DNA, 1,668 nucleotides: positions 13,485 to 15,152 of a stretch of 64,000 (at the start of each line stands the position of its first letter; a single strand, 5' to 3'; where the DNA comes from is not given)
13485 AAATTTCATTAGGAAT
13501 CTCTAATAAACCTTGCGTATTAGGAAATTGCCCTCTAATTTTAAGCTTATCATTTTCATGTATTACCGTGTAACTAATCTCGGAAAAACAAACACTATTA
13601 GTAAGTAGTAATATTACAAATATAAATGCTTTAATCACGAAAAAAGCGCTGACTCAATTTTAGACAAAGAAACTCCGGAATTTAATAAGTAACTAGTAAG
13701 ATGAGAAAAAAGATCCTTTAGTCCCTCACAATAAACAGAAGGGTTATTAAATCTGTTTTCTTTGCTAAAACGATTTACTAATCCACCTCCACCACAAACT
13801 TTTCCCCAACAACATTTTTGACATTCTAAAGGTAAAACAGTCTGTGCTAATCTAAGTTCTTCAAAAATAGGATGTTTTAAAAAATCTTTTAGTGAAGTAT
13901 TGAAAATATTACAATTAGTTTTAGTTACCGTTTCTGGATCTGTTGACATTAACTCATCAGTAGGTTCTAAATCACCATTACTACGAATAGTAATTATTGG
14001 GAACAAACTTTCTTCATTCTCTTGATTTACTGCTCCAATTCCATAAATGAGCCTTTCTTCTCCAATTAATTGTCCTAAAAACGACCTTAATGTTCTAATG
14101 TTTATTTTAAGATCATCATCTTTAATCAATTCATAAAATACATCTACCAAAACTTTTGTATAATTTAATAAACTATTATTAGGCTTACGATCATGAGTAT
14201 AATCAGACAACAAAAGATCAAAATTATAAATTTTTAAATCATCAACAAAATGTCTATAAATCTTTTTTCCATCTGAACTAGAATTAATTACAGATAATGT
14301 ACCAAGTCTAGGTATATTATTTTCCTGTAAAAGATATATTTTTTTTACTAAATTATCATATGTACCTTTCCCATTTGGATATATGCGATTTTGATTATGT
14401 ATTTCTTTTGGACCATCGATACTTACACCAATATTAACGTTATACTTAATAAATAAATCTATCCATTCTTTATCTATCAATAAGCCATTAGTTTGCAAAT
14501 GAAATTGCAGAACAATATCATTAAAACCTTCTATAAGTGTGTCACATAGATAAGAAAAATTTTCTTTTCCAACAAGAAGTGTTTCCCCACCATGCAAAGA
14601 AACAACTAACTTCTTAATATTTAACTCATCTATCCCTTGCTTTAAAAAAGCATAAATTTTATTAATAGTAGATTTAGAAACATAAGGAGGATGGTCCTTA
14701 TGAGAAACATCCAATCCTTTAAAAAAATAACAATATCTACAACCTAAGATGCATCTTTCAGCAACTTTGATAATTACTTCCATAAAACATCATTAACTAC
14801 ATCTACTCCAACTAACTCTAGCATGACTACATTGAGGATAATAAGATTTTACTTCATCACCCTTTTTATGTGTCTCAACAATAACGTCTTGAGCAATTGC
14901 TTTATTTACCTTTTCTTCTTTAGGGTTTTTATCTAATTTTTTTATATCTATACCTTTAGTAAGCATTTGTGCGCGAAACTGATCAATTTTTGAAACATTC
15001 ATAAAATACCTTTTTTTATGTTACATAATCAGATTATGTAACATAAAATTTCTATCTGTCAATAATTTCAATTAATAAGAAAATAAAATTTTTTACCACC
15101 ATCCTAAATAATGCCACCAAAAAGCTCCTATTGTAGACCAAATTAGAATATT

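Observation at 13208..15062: Candidate RiPP operon: 69-aa peptide ending in three [Tyr/His/Trp]-x-[Gln/Arg]-x-Ser pentads, a radical SAM/SPASM enzyme and a secreted PDZ-like protein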

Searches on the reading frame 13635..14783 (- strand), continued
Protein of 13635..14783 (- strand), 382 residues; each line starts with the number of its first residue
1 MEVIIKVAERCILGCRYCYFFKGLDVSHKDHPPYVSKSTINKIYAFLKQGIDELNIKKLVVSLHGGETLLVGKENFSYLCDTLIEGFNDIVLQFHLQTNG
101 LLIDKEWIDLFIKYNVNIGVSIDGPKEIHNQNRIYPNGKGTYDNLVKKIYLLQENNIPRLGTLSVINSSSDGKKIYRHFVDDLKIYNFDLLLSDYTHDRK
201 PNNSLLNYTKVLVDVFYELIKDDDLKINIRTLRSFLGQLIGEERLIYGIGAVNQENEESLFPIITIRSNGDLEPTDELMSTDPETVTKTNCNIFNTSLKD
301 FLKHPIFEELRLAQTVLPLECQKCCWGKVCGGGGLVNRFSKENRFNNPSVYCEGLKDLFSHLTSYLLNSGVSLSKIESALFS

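Call 76: fold_search(model_id=the predicted structure, library=pdb)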
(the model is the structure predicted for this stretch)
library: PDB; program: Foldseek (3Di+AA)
matches with E <= 10: 1463; with E <= 0.001: 73
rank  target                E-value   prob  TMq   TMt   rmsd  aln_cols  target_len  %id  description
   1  9gm3_C                1.6e-29  1.00  0.89  0.91   1.9       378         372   24  Crystal structure of the complex formed between the radical SAM protein ChlB and the leader region of its precursor su (released 2025-06-25)
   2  9gmc_A                4.8e-29  1.00  0.88  0.90   1.9       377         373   24  Crystal structure of the complex formed between the radical SAM protein ChlB and the R3A mutant of ChlA (released 2025-06-25)
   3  9gm3_A                1.3e-28  1.00  0.89  0.90   1.9       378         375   24  Crystal structure of the complex formed between the radical SAM protein ChlB and the leader region of its precursor su (released 2025-06-25)
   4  9gmc_C                3.2e-28  1.00  0.89  0.91   1.8       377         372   24  Crystal structure of the complex formed between the radical SAM protein ChlB and the R3A mutant of ChlA (released 2025-06-25)
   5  4k37_A                2.1e-22  1.00  0.81  0.85   3.1       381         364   24  Native anSMEcpe with bound AdoMet (released 2013-05-08)
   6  4k39_A                2.3e-22  1.00  0.79  0.83   3.2       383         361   22  Native anSMEcpe with bound AdoMet and Cp18Cys peptide (released 2013-05-08)
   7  4k37_B                2.8e-22  1.00  0.80  0.83   3.6       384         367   21  Native anSMEcpe with bound AdoMet (released 2013-05-08)
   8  4k36_B                3.2e-22  1.00  0.80  0.84   3.2       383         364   21  His6 tagged anSMEcpe with bound AdoMet (released 2013-05-08)
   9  4k39_B                6.5e-22  1.00  0.80  0.84   3.1       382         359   22  Native anSMEcpe with bound AdoMet and Cp18Cys peptide (released 2013-05-08)
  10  4k38_A                9.2e-22  1.00  0.81  0.84   3.4       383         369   23  Native anSMEcpe with bound AdoMet and Kp18Cys peptide (released 2013-05-08)
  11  4k38_B                9.8e-22  1.00  0.79  0.83   3.3       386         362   22  Native anSMEcpe with bound AdoMet and Kp18Cys peptide (released 2013-05-08)
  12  4k36_A                2.9e-21  1.00  0.81  0.81   4.8       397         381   23  His6 tagged anSMEcpe with bound AdoMet (released 2013-05-08)
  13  5why_B                1.8e-16  1.00  0.71  0.65   4.3       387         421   20  Structural Insights into Thioether Bond Formation in the Biosynthesis of Sactipeptides (released 2017-07-26)
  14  5why_A                2.0e-16  1.00  0.73  0.67   4.0       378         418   18  Structural Insights into Thioether Bond Formation in the Biosynthesis of Sactipeptides (released 2017-07-26)
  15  5wgg_A                4.1e-16  1.00  0.71  0.63   5.1       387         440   18  Structural Insights into Thioether Bond Formation in the Biosynthesis of Sactipeptides (released 2017-07-26)
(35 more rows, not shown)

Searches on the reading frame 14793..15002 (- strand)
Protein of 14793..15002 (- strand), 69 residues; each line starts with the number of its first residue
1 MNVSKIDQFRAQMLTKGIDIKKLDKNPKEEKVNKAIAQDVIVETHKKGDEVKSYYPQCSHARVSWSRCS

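Call 3: search_protein_families(library=ncbifam, proteins=[window:14793-15002:-], max_evalue=1)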
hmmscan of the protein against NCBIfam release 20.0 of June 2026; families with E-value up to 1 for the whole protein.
window:14793-15002:- (69 aa): 1 family
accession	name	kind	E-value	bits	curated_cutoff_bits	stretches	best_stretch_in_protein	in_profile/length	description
NF047673.2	TeichurnBiosyTuaD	equivalog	0.04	13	700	1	3-58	298-353/439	UDP-glucose 6-dehydrogenase TuaD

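Call 4: search_protein_families(library=pfam, proteins=[window:14793-15002:-], max_evalue=1)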
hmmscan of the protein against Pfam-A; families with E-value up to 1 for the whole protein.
window:14793-15002:- (69 aa): 1 family
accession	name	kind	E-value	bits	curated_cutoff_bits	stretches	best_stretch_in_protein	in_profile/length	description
PF22470.1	Histone_HNS_N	-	0.16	12.4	24.5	1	4-25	56-77/79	H-NS histone-like proteins, N-terminal domain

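Call 34: find_encoding_contigs(protein=window:14793-15002:-, flank=3000, max_places=4)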
Protein window:14793-15002:- (69 aa): no gene with exactly this product is on record in the collection.

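Call 64: find_homologous_proteins(query=A2, max_evalue=0.001)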
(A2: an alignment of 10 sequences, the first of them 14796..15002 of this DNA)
Query A2 (10 sequences) (69 aa, profile of the alignment): 8 proteins with E <= 0.001 among 315 candidates.
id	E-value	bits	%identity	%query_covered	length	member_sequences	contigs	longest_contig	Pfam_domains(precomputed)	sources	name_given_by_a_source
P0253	1.0e-24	105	-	-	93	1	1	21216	-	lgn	-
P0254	6.3e-22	96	38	30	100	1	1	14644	-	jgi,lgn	jgi:hypothetical protein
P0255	6.6e-21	93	-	-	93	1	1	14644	-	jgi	jgi:predicted ATPase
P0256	8.0e-17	80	-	-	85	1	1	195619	-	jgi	jgi:hypothetical protein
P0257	1.1e-11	63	-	-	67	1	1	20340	-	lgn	-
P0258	2.7e-9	56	30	33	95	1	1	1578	-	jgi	jgi:hypothetical protein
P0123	3.6e-7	49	100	100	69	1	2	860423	-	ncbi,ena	-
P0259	6.8e-6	45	-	-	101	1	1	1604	-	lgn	-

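Call 85: search_protein_representatives(alignment_id=A4)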
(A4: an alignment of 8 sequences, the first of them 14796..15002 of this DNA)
Query: 8 sequences, 93 profile positions. Proteins with E-value up to 0.001 (for the whole library): 36; up to 1e-10: 12; up to 1e-30: 1. The best 36 are listed.
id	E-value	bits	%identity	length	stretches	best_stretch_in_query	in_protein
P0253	8.8e-31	122.8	-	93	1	1-92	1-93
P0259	6.1e-26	107.3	-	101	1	1-92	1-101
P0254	9.9e-24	100.2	-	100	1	1-92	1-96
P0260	2.1e-21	92.7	-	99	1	1-92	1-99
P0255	3.6e-21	91.9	-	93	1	1-92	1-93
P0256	2.3e-18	83.0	-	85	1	1-90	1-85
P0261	4.3e-14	69.3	-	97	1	3-92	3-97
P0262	3.1e-13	66.5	-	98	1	8-92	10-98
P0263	7.8e-13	65.2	-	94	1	20-92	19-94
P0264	9.1e-12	61.8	-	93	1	5-92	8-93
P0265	1.9e-11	60.8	-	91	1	3-92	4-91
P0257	2.4e-11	60.5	-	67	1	33-92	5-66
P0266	5.6e-10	56.1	-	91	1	1-92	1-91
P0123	2.8e-09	53.9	-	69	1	13-79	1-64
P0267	2.9e-09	53.8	-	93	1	3-92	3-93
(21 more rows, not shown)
